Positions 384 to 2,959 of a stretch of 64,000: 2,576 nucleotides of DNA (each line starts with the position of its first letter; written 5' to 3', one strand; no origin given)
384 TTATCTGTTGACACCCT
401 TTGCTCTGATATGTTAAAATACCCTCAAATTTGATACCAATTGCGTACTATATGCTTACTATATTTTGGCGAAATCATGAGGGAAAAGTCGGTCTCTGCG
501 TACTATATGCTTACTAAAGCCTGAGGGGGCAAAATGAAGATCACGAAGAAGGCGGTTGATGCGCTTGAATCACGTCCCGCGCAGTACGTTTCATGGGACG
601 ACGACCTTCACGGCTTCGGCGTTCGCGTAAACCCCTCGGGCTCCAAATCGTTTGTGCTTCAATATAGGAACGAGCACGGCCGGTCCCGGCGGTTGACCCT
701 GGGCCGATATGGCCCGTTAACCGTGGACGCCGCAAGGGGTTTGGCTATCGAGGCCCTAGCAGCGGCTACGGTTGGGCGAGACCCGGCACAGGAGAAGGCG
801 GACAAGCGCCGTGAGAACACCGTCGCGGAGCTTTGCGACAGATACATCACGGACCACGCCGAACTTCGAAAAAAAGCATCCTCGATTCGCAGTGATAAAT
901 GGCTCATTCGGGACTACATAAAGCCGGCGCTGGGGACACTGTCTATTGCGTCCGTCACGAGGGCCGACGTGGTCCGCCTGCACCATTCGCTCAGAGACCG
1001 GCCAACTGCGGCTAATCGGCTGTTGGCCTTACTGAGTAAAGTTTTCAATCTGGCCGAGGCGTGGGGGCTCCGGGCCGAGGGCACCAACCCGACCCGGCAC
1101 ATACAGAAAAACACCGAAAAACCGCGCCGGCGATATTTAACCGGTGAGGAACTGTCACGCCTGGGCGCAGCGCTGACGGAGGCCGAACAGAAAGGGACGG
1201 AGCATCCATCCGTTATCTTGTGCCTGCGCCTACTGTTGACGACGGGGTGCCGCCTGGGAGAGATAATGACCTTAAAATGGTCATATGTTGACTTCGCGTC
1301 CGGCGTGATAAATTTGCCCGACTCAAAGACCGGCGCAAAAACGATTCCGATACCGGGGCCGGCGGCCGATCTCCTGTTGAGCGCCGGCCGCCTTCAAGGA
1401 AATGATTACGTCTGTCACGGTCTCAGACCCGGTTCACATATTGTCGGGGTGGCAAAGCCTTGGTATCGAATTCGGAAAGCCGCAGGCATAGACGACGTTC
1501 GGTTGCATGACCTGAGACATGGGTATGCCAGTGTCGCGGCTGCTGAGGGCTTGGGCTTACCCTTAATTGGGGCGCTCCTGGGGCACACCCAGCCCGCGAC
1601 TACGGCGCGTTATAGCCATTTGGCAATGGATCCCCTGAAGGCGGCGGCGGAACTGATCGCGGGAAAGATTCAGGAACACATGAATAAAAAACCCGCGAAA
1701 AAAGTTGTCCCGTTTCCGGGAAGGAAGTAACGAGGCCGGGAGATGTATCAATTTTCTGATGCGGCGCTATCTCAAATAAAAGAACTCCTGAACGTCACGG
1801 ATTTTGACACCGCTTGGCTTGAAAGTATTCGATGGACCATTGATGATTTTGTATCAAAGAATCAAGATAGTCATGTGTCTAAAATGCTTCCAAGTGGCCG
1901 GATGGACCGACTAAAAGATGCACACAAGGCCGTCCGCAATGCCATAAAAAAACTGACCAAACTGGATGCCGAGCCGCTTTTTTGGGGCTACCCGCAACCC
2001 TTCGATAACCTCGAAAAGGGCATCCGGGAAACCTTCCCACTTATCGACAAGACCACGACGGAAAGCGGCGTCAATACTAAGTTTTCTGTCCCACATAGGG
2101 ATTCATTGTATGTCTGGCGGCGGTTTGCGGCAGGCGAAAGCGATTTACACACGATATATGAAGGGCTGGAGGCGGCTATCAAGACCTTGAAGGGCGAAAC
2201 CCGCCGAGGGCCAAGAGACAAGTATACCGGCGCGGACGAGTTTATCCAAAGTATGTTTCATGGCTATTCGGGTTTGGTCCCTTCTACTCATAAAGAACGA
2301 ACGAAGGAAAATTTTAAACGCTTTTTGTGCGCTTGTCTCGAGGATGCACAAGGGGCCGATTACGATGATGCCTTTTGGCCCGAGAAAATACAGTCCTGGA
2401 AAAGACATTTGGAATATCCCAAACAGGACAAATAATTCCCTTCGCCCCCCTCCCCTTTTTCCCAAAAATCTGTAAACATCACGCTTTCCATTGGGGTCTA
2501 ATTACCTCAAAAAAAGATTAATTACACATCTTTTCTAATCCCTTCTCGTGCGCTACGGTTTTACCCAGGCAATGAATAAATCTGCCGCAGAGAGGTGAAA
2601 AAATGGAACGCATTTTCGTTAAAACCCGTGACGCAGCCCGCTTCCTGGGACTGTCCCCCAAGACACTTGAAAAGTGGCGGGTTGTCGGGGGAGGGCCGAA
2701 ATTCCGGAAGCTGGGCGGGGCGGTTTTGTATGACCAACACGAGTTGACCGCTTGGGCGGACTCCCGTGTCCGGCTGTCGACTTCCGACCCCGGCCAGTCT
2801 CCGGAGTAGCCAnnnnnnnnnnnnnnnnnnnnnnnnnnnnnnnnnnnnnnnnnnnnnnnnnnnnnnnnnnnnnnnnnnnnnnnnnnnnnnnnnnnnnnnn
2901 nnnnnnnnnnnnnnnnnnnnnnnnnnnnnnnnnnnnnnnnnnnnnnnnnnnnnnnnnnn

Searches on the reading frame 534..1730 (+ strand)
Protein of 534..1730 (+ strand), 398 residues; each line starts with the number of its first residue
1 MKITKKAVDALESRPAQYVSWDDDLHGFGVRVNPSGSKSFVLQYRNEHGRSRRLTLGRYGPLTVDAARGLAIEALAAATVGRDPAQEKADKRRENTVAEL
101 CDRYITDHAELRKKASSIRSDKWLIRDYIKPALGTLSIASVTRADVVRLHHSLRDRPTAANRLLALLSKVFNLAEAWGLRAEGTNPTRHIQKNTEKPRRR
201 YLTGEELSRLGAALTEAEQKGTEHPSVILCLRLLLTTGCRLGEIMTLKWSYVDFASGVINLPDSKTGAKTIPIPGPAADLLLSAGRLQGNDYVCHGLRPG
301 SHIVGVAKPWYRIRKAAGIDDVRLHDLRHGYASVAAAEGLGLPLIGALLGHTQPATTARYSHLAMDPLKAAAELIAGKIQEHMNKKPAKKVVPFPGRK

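Call 4: search_protein_families(library=pfam, proteins=[window:534-1730:+], max_evalue=0.01)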
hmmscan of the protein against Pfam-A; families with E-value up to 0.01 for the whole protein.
window:534-1730:+ (398 aa): 4 families
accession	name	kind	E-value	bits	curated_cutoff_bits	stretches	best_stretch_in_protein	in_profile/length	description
PF00589.27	Phage_integrase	-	8e-18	65.2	27.1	1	201-365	2-170/172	Phage integrase family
PF13356.12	Arm-DNA-bind_3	-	1.8e-17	63.7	27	1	3-90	1-82/83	Arm DNA-binding domain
PF22022.2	Phage_int_M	-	6.1e-07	30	27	1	100-182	4-87/96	Phage integrase central domain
PF14659.12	Phage_int_SAM_3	-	4.1e-05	24.2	22.6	1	96-153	1-57/58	Phage integrase, N-terminal SAM-like domain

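Call 5: search_protein_families(library=phrogs, proteins=[window:534-1730:+], max_evalue=0.01)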
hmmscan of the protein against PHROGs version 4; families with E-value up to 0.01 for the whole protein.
window:534-1730:+ (398 aa): 8 families
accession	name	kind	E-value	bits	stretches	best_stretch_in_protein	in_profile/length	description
phrog_1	-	integration and excision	2e-67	229.8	1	1-382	91-454/611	integrase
phrog_216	-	integration and excision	3.4e-25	89.8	1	156-386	11-250/301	integrase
phrog_3423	-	unknown function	5.5e-14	53.4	1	1-146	6-153/157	-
phrog_7244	-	integration and excision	2.6e-11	44.3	1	86-271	64-240/263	integrase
phrog_35951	-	unknown function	1.1e-05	26.8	1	307-377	6-76/97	-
phrog_23783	-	integration and excision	4.7e-05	24.4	1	87-178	52-142/162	integrase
phrog_7685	-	integration and excision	0.00034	21.2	1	318-375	177-235/240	integrase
phrog_7269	-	integration and excision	0.00044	21.1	1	313-371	20-77/89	integrase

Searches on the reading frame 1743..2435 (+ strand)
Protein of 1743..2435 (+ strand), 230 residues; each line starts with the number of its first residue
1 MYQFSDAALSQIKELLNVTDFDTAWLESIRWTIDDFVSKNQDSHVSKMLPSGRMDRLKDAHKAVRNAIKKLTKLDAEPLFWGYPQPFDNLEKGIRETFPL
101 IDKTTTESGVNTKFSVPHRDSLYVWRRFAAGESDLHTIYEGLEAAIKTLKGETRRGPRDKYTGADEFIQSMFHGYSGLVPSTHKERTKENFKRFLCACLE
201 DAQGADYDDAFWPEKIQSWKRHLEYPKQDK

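Call 4: search_protein_families(library=pfam, proteins=[window:1743-2435:+], max_evalue=0.01)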
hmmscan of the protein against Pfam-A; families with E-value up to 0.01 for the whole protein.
window:1743-2435:+ (230 aa): 0 families

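Call 5: search_protein_families(library=phrogs, proteins=[window:1743-2435:+], max_evalue=0.01)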
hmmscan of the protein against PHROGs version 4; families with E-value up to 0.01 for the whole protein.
window:1743-2435:+ (230 aa): 0 families

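Call 43: search_protein_families(library=ncbifam, proteins=[window:1743-2435:+], max_evalue=0.1)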
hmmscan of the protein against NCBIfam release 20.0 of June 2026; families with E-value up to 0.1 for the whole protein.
window:1743-2435:+ (230 aa): 0 families

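Call 44: search_protein_families(library=padloc, proteins=[window:1743-2435:+], max_evalue=0.01)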
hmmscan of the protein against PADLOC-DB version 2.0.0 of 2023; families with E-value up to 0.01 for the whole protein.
window:1743-2435:+ (230 aa): 0 families

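Call 66: search_solved_structures(query=window:1743-2435:+, max_evalue=10)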
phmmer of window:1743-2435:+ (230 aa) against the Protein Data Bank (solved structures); distinct sequences matched with E-value up to 10: 5.
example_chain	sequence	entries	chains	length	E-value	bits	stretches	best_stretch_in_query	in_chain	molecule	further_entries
7nmu_AAA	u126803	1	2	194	0.13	14.9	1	82-126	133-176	Platelet glycoprotein VI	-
2gi7_A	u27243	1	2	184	0.14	14.9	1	82-126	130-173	GPVI protein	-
7r58_A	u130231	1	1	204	0.16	14.6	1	82-126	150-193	Platelet glycoprotein VI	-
4nqg_A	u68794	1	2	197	0.48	13.1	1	171-222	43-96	Mitrocomin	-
6ywe_Y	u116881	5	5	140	2.1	11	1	145-188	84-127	Related to ribosomal protein L34, mitochondrial | Uncharacterized protein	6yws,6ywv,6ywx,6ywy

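Call 73: predict_structure(protein=window:1743-2435:+)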
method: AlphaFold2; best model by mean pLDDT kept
length: 230 residues; sequences in the alignment: 1
mean_pLDDT: 39.8   pTM: 0.29
mean pLDDT of the five models: 39.8, 38.6, 36.7, 36.0, 34.6
residues with pLDDT >= 90: 0; 70-90: 0; 50-70: 28; < 50: 202
segments of 3 or more residues with pLDDT < 50: 1-166, 173-187, 204-206, 225-230
pLDDT, mean of each block of 10 residues (from residue 1): 31 35 38 41 37 40 41 33 31 34 30 29 35 37 46 41 47 43 45 52 48 57 45
secondary structure, 60 per line:
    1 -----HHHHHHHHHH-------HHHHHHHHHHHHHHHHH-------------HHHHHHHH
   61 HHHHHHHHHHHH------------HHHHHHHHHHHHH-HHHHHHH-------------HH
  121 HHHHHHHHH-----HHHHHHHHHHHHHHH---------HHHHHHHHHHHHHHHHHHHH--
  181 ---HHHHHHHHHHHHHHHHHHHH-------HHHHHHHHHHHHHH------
elements in order: H6-15 H23-39 H53-72 H85-97 H99-105 H119-129 H135-149 H159-178 H184-203 H211-224

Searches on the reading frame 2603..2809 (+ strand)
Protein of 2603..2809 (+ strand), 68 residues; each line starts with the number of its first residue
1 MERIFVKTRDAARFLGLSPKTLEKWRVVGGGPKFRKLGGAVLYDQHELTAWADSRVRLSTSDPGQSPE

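Call 4: search_protein_families(library=pfam, proteins=[window:2603-2809:+], max_evalue=0.01)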
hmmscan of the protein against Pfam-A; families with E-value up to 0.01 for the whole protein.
window:2603-2809:+ (68 aa): 1 family
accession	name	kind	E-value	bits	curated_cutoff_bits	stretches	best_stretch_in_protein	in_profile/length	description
PF12728.13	HTH_17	-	4.7e-08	33.6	27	1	7-55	3-50/51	Helix-turn-helix domain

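Call 5: search_protein_families(library=phrogs, proteins=[window:2603-2809:+], max_evalue=0.01)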
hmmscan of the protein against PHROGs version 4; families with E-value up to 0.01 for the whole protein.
window:2603-2809:+ (68 aa): 2 families
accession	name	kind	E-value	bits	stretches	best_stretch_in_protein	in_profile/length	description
phrog_66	-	integration and excision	7.4e-08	33.4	1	3-61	91-149/412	excisionase and transcriptional regulator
phrog_57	-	head and packaging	0.0046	17.8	1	5-57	12-64/199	terminase small subunit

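Call 43: search_protein_families(library=ncbifam, proteins=[window:2603-2809:+], max_evalue=0.1)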
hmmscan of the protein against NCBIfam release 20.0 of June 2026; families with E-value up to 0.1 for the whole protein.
window:2603-2809:+ (68 aa): 1 family
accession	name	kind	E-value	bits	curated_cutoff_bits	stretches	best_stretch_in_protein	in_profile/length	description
NF033787.1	HTH_BldC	subfamily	0.0098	15.7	77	1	9-49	6-46/49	BldC family transcriptional regulator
